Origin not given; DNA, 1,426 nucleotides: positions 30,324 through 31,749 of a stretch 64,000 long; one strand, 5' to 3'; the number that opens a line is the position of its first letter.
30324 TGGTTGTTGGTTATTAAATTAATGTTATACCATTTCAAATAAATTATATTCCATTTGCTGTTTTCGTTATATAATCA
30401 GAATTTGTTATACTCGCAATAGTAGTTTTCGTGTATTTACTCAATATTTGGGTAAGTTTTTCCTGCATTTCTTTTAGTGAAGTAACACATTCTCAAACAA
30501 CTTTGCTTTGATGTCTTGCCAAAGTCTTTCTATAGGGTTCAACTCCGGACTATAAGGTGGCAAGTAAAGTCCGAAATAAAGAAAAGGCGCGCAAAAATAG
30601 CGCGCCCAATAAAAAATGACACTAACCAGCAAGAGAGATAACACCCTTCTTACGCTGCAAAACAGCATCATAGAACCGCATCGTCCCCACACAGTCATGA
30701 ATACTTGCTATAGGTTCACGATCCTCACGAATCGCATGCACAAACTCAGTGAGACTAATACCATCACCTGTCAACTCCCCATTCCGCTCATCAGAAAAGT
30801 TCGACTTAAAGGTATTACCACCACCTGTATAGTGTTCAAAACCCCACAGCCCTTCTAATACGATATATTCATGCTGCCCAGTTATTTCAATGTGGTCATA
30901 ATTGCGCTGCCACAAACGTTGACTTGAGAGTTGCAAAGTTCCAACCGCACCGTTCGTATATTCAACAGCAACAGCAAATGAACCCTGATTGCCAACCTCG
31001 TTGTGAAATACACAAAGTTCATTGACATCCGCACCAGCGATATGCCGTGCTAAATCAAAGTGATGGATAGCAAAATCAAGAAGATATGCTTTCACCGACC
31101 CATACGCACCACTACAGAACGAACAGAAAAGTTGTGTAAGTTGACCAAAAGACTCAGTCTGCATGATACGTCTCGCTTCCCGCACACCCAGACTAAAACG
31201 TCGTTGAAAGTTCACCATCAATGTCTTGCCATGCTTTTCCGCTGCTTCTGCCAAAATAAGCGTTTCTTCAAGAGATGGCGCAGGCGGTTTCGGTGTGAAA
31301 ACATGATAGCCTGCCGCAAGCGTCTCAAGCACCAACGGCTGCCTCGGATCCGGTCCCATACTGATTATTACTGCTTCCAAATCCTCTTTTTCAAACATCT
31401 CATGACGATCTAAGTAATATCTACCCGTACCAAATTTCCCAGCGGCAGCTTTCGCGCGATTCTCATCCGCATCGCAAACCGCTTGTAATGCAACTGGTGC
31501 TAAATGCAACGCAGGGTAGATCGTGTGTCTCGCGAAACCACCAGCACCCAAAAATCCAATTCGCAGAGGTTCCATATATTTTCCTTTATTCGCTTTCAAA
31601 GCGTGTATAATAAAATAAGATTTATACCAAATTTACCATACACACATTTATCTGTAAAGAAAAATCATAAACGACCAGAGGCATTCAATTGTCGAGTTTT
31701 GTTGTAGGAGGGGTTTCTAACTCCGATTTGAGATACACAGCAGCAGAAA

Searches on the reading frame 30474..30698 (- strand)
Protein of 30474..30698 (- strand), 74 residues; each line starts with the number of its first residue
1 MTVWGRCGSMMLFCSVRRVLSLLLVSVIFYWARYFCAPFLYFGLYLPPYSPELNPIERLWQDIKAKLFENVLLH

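Call 51: search_protein_families(library=pfam, proteins=[window:30474-30698:-], max_evalue=1)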
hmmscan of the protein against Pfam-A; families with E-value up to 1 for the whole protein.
window:30474-30698:- (74 aa): 1 family
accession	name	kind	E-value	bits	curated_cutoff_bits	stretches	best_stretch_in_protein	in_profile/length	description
PF13358.12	DDE_3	-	1.7e-09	38.1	28.6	1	44-69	110-135/146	DDE superfamily endonuclease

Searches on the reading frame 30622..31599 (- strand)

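Call 51: search_protein_families(library=pfam, proteins=[window:30622-31599:-], max_evalue=1)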
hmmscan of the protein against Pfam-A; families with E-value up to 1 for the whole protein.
window:30622-31599:- (325 aa): 5 families
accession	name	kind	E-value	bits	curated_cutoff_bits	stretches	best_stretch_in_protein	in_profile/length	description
PF01408.29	GFO_IDH_MocA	-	1.9e-18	67.8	24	1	12-131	1-120/120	Oxidoreductase family, NAD-binding Rossmann fold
PF22725.1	GFO_IDH_MocA_C3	-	4.5e-09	36.8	27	1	140-244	2-121/124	GFO/IDH/MocA C-terminal domain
PF02894.22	GFO_IDH_MocA_C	-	4.8e-06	27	22.9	1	173-315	43-208/218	Oxidoreductase family, C-terminal alpha/beta domain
PF19858.4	OxRdtase_C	-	0.00023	21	26.3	1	173-313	22-159/163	Bacterial oxidoreductases, C-terminal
PF03447.22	NAD_binding_3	-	0.0027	18.9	24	1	34-129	20-115/116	Homoserine dehydrogenase, NAD binding domain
